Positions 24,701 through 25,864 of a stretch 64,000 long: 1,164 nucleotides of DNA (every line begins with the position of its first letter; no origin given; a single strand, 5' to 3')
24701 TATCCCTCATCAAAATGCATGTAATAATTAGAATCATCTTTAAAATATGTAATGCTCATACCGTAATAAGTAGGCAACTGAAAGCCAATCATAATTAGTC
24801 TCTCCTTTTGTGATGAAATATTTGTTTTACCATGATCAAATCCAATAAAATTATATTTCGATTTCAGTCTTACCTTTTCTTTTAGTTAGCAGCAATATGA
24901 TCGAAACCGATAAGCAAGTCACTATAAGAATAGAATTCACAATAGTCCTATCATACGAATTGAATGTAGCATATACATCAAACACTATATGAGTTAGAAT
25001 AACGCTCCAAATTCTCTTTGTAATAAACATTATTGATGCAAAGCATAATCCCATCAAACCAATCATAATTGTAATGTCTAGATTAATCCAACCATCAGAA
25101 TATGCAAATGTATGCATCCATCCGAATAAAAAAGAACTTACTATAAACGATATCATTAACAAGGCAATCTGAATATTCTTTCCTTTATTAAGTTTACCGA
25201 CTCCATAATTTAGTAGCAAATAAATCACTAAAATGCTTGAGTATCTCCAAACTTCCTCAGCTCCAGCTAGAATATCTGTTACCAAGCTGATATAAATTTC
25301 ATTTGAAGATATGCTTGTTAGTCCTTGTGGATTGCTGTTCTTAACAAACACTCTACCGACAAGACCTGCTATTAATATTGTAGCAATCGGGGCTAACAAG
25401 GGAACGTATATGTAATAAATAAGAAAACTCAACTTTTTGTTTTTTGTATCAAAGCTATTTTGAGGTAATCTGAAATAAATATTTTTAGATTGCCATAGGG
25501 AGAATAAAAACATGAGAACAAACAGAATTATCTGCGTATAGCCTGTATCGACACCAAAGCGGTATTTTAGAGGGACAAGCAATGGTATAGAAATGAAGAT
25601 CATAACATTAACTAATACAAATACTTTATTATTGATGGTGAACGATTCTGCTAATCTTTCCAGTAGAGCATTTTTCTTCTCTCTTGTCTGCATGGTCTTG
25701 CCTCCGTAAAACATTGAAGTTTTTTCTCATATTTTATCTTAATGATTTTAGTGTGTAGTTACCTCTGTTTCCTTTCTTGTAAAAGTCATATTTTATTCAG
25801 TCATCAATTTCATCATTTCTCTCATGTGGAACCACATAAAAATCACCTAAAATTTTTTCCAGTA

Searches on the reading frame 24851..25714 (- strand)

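Call 73: search_protein_families(library=ncbifam, proteins=[window:24851-25714:-], max_evalue=0.01)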
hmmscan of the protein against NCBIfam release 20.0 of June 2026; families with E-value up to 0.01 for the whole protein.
window:24851-25714:- (287 aa): 1 family
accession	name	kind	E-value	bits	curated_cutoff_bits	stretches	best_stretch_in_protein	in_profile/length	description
NF047635.1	CPBP_Sphingo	equivalog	0.00043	19.7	225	1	189-243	172-225/237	CPBP family intramembrane glutamic endopeptidase, BDIM_20840 family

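Call 97: search_protein_families(library=pfam, proteins=[window:24851-25714:-], max_evalue=0.1)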
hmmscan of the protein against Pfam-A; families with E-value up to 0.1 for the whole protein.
window:24851-25714:- (287 aa): 1 family
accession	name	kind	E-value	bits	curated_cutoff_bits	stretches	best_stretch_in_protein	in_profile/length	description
PF02517.21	Rce1-like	-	2.3e-06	28.2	22.4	1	181-247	37-92/93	Type II CAAX prenyl endopeptidase Rce1-like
